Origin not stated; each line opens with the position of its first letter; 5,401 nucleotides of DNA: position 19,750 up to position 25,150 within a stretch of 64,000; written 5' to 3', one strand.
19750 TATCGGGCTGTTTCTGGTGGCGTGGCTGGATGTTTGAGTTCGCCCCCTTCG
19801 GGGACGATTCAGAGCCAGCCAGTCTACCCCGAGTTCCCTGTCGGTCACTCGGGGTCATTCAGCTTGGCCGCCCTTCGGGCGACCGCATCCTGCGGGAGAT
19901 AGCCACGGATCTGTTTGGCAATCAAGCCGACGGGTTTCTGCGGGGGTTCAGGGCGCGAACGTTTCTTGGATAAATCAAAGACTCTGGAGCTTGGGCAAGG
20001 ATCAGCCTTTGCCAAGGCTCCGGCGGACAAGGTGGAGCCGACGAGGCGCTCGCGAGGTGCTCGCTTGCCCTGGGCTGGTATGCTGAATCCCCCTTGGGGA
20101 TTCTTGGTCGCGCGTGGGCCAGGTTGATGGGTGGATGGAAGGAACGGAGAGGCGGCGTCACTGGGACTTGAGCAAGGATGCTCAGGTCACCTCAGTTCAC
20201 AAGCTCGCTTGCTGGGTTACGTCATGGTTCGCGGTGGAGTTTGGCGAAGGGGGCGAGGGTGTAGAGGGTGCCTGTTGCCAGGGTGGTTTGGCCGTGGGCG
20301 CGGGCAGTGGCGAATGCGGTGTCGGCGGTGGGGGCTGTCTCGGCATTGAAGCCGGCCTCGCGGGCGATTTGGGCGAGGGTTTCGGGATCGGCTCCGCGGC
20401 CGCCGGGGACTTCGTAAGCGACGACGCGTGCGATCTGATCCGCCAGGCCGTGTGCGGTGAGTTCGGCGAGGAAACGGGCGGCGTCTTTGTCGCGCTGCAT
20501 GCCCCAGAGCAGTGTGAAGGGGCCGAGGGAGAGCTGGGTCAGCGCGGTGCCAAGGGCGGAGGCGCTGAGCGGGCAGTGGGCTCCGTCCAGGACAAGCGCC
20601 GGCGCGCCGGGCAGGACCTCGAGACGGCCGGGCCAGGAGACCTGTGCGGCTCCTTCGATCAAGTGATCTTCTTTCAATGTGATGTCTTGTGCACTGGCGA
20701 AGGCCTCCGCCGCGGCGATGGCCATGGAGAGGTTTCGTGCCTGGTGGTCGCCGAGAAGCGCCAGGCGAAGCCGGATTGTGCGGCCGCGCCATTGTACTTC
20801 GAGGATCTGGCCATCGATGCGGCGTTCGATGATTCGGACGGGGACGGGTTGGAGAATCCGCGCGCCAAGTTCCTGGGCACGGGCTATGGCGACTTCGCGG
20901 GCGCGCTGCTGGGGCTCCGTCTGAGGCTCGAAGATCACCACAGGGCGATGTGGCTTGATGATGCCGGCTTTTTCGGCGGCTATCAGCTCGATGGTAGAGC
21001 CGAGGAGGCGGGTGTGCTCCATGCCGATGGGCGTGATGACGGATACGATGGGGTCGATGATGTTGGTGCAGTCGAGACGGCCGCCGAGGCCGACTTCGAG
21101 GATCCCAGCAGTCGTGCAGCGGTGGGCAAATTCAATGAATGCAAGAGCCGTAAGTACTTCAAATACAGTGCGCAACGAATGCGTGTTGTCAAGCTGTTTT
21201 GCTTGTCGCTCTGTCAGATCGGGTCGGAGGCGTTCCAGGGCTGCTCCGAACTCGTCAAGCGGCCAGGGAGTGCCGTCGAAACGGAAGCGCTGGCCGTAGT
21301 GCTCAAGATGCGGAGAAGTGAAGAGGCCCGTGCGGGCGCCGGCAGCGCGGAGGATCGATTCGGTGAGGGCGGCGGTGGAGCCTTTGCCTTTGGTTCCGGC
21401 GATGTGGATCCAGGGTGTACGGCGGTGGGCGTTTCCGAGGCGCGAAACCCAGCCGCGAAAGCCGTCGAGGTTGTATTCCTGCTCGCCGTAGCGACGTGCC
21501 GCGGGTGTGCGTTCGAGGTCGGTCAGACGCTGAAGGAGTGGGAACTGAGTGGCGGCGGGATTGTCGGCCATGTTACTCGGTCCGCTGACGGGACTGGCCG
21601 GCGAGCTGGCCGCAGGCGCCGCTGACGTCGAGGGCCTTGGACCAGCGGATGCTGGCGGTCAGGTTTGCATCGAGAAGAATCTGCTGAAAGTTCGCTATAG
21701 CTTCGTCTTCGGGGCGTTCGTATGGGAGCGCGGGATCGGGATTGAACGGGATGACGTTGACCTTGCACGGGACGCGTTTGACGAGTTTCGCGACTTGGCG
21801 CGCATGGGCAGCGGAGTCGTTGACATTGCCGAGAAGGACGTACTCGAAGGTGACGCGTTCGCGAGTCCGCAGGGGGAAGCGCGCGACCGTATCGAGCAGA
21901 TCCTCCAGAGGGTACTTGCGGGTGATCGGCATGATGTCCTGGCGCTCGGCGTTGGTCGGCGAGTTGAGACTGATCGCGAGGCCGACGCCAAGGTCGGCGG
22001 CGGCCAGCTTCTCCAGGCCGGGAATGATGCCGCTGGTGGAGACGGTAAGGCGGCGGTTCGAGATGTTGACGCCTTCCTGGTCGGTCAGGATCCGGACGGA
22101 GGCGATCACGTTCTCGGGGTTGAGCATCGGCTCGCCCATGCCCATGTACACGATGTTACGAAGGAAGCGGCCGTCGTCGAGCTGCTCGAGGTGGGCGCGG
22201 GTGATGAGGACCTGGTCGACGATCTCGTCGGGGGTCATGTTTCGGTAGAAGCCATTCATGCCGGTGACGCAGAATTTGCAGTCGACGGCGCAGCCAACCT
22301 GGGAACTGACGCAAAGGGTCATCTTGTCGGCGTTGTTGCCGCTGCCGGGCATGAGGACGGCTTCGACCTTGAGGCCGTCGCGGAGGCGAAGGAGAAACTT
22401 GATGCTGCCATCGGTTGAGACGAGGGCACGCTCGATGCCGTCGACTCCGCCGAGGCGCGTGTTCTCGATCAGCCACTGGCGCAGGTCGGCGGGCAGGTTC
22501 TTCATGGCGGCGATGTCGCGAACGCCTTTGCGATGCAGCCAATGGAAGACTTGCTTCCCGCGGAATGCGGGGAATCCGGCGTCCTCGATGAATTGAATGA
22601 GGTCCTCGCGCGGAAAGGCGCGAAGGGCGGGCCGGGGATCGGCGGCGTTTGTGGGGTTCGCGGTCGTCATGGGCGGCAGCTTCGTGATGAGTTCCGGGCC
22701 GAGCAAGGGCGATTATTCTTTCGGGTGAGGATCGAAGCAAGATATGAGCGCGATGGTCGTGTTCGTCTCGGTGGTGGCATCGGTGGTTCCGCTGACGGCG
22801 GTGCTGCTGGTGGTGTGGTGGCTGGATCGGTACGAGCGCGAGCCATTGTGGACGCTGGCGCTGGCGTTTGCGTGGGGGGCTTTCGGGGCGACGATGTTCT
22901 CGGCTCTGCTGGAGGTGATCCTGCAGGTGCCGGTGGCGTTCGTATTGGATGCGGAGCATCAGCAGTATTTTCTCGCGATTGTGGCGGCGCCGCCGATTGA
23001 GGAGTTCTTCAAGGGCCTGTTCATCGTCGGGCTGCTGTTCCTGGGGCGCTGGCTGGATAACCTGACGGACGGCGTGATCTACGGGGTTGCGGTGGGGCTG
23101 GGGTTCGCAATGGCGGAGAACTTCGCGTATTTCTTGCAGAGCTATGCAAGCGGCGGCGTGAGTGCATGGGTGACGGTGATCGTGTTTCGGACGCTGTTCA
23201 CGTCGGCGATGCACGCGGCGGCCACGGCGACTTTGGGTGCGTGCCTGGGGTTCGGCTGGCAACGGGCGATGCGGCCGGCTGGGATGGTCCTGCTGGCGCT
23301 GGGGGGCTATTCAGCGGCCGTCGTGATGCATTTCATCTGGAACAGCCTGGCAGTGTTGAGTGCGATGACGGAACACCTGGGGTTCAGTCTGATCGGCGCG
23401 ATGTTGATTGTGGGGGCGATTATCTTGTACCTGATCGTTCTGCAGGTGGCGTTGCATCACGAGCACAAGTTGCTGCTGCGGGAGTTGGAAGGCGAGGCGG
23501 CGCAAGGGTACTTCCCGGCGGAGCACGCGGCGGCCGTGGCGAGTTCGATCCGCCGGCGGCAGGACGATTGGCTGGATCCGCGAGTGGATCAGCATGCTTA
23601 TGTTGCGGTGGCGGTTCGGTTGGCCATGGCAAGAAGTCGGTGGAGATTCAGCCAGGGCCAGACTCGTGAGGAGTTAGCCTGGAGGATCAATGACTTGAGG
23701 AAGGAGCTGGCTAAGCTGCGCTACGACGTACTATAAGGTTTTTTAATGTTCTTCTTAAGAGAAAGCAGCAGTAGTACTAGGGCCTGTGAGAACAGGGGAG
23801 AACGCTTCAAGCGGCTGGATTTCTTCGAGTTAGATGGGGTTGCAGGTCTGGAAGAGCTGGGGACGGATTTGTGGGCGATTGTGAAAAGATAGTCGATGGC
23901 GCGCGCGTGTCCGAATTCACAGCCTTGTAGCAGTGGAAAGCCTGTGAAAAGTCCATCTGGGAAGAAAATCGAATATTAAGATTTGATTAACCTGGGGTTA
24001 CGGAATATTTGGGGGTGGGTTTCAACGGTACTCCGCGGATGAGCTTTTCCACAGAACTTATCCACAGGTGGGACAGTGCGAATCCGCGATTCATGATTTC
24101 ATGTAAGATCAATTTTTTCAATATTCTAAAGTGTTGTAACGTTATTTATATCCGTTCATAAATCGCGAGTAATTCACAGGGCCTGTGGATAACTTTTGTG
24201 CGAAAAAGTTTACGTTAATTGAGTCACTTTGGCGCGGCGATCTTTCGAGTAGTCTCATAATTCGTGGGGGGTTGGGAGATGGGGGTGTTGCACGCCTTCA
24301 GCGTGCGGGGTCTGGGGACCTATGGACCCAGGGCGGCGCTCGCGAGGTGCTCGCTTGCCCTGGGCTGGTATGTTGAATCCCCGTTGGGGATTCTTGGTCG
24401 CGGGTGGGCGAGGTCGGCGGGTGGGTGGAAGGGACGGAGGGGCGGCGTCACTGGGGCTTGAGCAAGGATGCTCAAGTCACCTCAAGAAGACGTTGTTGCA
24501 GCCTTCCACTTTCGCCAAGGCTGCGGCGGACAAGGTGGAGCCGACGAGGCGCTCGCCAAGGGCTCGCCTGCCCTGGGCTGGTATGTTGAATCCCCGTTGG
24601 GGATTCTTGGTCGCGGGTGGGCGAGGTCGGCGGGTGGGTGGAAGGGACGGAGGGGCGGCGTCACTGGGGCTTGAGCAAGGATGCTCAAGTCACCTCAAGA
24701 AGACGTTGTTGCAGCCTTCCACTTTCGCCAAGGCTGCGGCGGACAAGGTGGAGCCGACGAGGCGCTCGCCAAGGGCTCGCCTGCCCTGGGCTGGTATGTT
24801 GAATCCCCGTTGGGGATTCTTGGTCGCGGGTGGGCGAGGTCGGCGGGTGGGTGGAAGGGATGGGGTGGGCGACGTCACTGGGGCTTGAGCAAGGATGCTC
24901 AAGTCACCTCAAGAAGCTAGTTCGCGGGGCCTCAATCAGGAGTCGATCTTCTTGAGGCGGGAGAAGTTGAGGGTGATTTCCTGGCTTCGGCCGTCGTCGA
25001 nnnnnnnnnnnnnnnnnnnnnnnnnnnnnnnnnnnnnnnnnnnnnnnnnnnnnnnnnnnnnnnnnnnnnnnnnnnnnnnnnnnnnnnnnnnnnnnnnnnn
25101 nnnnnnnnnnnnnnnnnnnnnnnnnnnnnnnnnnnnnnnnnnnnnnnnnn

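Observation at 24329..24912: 213-bp tandem repeat next to putative oriC belongs to a dispersed family of two-hairpin elements with compensatory stem changes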

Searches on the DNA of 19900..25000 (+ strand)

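Call 11: search_rna_families(source=window, start=19900, end=25000, threshold=evalue, max_evalue=10, show_alignments=6)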
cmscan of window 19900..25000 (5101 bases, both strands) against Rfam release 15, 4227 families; matches with E-value up to 10: 3.
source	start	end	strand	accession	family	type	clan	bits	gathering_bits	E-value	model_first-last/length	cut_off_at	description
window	20478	20540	-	RF03032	narK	Cis-reg;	-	20.2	43.2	1.5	1-72/72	no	narK RNA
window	23820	23939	+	RF02818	V_AS5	Gene; antisense;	-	19.5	96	1.7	1-129/129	no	Vibrio RNA AS5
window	22007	22136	+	RF00625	P11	Gene;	-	18.7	70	0.67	1-139/139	no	Pseudomonas sRNA P11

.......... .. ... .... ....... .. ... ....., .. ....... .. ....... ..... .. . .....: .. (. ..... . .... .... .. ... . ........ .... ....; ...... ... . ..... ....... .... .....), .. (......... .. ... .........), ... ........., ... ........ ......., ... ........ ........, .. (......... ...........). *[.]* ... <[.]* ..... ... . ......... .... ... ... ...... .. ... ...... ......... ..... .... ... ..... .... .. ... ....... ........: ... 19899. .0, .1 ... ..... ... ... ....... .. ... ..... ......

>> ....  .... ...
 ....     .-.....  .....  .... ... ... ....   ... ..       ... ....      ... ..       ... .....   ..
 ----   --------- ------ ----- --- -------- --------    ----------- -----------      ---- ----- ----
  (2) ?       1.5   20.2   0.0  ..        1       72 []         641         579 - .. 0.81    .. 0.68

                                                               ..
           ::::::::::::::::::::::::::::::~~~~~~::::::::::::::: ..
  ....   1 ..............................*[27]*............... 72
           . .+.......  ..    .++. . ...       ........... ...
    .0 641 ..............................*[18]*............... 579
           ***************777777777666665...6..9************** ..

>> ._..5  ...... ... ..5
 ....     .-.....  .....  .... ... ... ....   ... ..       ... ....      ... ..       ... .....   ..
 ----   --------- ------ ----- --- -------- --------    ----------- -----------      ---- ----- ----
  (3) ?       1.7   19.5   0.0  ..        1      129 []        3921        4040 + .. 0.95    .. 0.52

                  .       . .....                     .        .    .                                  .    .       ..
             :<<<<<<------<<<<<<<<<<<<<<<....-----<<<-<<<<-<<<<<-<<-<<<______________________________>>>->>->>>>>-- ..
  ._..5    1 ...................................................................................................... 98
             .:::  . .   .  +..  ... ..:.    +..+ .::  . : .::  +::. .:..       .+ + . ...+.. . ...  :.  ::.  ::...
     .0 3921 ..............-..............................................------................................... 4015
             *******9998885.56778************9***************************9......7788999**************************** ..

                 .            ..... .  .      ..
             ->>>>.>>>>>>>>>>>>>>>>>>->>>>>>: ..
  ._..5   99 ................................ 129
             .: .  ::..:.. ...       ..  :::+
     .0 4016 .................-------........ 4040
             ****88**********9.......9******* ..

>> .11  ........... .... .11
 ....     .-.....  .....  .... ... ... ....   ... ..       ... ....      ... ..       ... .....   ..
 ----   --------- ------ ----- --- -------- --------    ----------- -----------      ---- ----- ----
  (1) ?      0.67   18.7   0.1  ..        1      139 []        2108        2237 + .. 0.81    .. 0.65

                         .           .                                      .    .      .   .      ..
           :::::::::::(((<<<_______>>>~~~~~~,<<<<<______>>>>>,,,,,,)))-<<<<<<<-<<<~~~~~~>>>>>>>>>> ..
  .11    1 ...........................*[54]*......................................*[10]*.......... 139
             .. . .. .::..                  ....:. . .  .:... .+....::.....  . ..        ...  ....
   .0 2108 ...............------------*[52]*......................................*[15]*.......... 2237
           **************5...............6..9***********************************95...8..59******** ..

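Call 74: search_dna_similar(query=window:24335-24916:+, collection=plasmids, mode=distant, max_evalue=0.001, max_rows=10)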
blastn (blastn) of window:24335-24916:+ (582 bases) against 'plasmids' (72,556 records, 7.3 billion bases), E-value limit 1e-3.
No match.

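Call 75: search_dna_similar(query=window:24335-24916:+, collection=phages, mode=distant, max_evalue=0.001, max_rows=10)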
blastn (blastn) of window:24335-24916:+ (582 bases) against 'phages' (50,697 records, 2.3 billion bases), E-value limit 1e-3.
No match.

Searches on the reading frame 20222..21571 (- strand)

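Call 18: search_protein_families(library=pfam, proteins=[window:20222-21571:-], max_evalue=0.001)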
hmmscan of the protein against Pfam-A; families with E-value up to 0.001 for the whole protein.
window:20222-21571:- (449 aa): 2 families
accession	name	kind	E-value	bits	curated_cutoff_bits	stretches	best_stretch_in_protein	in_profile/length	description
PF08245.18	Mur_ligase_M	-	9.7e-11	42.4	24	1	57-288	1-200/200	Mur ligase middle domain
PF02875.26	Mur_ligase_C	-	6.5e-09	37.1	28.4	1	315-425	1-113/127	Mur ligase, glutamate ligase domain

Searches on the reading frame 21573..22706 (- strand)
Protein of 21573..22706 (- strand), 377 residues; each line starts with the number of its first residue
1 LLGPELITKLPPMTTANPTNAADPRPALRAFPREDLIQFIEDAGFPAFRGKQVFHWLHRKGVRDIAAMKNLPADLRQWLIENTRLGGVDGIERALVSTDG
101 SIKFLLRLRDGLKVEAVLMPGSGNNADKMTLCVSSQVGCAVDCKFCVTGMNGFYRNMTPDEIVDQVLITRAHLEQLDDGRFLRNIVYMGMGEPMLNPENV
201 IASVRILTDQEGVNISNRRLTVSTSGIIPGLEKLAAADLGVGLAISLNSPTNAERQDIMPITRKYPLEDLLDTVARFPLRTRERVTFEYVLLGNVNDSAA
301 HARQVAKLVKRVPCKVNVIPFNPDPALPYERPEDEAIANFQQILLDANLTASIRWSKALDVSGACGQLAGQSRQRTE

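Call 18: search_protein_families(library=pfam, proteins=[window:21573-22706:-], max_evalue=0.001)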
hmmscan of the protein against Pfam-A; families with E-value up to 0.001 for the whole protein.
window:21573-22706:- (377 aa): 2 families
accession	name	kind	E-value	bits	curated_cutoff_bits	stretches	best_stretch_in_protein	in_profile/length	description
PF04055.27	Radical_SAM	-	4.2e-16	60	29.5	1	134-298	2-157/166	Radical SAM superfamily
PF21016.3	RlmN_N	-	1.8e-12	47.2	24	1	29-82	4-57/60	Ribosomal RNA large subunit methyltransferase N-terminal domain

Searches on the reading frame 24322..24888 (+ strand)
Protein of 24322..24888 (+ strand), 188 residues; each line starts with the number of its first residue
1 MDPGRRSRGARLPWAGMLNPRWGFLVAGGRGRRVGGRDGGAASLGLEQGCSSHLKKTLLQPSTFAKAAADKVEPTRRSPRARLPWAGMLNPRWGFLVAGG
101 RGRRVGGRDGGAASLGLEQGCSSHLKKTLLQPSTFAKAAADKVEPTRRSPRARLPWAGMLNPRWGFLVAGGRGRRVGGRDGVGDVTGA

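Call 28: find_homologous_proteins(query=window:24322-24888:+, max_evalue=0.01)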
Query window:24322-24888:+: 8000 candidates shared short words with the query, none scored E <= 0.01.
